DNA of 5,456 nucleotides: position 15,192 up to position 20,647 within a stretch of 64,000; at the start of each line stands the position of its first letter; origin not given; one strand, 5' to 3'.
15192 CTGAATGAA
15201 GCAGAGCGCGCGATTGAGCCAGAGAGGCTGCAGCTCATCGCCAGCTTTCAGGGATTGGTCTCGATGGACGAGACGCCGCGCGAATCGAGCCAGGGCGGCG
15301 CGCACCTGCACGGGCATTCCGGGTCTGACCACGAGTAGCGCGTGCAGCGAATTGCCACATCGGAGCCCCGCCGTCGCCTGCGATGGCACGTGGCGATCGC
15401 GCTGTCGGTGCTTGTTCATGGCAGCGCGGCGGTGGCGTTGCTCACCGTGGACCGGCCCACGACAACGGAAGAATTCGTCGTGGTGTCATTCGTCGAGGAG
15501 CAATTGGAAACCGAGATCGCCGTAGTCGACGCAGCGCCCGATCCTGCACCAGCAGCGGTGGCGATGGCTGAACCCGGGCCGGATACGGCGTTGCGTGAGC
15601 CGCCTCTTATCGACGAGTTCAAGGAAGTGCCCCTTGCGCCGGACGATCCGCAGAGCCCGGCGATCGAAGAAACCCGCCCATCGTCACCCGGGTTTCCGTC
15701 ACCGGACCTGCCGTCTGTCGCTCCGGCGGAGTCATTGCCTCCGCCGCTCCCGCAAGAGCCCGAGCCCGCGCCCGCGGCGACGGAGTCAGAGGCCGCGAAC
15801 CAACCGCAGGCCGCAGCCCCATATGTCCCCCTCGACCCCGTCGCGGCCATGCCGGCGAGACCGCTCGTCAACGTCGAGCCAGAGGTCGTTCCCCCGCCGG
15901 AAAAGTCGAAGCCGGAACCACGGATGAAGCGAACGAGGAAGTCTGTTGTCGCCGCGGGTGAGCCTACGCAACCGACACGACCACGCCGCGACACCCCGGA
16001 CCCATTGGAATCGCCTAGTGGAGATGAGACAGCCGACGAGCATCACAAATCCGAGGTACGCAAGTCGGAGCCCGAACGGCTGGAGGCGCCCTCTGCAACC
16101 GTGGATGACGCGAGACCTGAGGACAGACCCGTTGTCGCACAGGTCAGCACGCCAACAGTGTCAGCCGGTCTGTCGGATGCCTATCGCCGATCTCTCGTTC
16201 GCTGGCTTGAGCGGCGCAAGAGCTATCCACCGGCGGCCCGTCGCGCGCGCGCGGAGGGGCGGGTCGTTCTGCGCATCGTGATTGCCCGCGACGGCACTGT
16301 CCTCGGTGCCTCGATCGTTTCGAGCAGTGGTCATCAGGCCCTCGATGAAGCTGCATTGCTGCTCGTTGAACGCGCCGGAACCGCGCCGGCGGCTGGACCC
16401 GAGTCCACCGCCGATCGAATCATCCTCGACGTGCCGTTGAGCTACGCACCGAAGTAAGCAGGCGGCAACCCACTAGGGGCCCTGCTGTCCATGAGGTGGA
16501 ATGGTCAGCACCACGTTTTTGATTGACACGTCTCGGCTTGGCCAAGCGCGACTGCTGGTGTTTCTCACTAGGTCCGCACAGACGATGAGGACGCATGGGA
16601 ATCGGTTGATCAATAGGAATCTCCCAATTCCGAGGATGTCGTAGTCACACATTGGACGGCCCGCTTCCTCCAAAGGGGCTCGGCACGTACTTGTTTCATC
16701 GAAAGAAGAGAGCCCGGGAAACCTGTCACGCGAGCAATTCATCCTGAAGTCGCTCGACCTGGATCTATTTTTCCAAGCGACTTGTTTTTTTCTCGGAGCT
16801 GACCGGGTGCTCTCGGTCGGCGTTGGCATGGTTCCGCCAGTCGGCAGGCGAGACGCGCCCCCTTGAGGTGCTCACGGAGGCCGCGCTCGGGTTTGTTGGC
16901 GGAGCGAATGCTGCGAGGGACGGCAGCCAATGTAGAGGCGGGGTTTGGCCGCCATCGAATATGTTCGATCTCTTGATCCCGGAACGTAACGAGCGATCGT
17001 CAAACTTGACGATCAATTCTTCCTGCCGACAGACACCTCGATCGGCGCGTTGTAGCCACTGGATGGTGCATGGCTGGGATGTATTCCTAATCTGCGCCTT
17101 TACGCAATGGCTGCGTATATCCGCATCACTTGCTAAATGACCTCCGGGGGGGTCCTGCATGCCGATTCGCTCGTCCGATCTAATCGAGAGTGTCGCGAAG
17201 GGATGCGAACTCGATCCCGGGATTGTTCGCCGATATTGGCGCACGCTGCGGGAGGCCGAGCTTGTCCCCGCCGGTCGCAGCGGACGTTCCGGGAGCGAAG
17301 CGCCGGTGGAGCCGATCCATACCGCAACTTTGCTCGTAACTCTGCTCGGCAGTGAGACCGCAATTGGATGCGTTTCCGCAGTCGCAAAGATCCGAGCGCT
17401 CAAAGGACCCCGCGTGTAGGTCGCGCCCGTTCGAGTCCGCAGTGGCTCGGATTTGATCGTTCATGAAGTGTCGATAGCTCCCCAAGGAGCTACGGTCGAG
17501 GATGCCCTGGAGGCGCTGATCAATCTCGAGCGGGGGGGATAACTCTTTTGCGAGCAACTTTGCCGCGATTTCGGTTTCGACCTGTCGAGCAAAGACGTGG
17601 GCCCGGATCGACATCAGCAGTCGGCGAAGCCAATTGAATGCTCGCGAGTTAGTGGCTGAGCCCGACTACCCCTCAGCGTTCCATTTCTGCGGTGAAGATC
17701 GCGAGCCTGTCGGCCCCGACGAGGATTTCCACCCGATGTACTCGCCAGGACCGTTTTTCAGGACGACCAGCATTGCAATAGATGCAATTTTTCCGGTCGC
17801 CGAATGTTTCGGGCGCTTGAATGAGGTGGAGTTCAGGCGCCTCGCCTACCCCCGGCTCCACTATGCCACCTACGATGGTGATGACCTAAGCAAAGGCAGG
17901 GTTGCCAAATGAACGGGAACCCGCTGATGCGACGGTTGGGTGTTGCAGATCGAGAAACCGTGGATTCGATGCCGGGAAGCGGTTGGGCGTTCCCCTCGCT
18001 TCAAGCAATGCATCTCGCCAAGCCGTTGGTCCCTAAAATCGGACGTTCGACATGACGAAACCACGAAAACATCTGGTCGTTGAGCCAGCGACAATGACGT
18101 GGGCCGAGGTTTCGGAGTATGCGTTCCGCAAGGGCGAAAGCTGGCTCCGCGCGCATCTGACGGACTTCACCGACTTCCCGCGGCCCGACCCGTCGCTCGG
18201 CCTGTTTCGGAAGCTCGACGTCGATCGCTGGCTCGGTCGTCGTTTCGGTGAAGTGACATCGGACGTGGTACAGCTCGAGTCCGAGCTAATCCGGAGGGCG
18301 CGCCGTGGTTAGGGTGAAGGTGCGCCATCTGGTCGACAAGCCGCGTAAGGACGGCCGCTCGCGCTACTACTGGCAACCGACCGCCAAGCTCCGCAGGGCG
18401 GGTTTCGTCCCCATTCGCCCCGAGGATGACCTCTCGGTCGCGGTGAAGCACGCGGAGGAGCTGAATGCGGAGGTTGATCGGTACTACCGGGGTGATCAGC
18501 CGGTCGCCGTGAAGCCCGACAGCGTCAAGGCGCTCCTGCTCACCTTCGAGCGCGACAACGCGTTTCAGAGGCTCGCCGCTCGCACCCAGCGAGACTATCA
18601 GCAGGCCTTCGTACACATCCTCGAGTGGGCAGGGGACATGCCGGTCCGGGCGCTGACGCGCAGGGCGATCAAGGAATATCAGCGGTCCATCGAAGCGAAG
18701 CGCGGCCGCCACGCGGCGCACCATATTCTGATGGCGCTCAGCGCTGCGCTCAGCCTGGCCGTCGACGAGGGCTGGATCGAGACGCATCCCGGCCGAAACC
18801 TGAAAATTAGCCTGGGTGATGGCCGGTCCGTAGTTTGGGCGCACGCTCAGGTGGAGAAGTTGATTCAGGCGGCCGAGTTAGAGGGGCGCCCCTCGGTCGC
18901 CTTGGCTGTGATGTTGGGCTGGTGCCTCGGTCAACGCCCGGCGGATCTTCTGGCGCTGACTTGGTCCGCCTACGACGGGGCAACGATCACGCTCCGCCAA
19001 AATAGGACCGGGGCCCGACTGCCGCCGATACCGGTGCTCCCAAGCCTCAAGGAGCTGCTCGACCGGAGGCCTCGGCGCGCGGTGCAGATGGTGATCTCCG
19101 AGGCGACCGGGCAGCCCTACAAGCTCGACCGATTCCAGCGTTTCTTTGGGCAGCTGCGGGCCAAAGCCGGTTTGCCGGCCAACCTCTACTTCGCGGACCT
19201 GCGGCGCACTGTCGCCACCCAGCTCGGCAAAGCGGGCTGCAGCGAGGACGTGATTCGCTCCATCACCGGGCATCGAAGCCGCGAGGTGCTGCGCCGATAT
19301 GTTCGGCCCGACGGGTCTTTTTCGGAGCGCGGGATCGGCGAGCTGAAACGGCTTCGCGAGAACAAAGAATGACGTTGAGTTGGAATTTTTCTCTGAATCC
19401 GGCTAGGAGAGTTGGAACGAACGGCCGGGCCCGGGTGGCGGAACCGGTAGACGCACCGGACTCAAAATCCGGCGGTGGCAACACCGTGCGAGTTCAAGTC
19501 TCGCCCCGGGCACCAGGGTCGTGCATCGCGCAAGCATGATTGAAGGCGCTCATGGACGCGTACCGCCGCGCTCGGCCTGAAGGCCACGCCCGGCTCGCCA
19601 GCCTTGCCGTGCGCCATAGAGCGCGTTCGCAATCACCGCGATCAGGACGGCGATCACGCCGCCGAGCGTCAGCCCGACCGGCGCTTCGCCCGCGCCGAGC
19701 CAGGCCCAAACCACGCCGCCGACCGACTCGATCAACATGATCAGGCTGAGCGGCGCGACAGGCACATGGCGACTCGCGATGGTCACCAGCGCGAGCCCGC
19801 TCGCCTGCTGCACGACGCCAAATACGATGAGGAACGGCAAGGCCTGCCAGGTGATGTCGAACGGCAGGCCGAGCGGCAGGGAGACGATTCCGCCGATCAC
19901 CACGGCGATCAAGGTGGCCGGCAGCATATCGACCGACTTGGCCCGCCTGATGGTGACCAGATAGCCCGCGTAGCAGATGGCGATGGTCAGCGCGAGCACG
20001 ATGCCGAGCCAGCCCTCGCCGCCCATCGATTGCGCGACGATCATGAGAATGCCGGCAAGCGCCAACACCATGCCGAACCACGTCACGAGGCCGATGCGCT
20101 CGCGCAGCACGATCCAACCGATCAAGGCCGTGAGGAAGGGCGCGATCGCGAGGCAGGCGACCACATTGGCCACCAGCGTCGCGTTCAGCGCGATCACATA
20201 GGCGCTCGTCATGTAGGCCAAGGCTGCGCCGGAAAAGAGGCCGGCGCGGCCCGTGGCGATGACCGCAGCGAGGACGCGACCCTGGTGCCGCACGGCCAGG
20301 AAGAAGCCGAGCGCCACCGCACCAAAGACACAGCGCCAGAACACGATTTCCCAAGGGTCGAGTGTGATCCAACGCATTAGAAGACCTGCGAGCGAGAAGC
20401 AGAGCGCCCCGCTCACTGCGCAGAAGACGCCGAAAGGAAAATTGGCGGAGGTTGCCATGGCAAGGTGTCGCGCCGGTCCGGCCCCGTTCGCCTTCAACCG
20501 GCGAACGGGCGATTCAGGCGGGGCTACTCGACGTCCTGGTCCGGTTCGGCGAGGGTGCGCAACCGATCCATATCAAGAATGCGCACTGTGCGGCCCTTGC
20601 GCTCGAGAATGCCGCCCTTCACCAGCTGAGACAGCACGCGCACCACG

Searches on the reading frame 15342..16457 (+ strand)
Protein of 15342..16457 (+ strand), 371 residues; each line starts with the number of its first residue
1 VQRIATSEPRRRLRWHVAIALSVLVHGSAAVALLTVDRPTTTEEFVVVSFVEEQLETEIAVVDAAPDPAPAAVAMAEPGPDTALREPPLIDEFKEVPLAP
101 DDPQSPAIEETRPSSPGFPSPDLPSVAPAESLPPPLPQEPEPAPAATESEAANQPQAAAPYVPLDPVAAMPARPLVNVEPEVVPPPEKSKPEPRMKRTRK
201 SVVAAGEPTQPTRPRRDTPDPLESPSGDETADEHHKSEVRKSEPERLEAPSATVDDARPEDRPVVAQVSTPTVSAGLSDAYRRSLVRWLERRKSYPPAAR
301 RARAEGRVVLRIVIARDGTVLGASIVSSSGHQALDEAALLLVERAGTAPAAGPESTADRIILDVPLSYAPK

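Call 86: search_protein_families(library=pfam, proteins=[window:15342-16457:+], max_evalue=0.001)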
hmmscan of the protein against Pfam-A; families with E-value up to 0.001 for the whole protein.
window:15342-16457:+ (371 aa): 2 families
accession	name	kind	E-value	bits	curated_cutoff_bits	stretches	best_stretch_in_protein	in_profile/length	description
PF03544.19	TonB_C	-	4.5e-16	59.5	24.6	1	292-368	2-77/79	Gram-negative bacterial TonB protein C-terminal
PF13103.11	TonB_2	-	5e-07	30.2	22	1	302-350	22-70/85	TonB C terminal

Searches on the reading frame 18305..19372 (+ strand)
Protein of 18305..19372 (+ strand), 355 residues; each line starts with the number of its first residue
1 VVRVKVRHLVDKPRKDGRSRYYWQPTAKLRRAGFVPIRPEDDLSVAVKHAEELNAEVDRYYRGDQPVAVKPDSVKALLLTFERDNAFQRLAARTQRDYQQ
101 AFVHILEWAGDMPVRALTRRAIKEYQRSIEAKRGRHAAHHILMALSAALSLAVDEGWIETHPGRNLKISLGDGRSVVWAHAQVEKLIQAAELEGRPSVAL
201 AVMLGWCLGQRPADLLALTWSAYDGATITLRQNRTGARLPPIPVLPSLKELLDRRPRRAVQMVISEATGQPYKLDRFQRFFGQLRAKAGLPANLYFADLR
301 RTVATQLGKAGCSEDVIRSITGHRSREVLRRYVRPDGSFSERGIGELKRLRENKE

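Call 86: search_protein_families(library=pfam, proteins=[window:18305-19372:+], max_evalue=0.001)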
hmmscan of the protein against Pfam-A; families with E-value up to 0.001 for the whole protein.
window:18305-19372:+ (355 aa): 2 families
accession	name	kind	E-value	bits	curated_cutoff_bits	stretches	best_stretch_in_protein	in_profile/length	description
PF00589.27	Phage_integrase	-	8.9e-13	48.8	27.1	1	180-335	5-168/172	Phage integrase family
PF22022.2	Phage_int_M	-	2e-05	25.2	27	1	90-167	16-94/96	Phage integrase central domain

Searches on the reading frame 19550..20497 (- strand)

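Call 86: search_protein_families(library=pfam, proteins=[window:19550-20497:-], max_evalue=0.001)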
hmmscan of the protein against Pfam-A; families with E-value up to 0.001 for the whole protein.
window:19550-20497:- (315 aa): 1 family
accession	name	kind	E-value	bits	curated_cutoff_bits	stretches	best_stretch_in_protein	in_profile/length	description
PF00892.27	EamA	-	1.4e-25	90.6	28.2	2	22-154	2-134/135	EamA-like transporter family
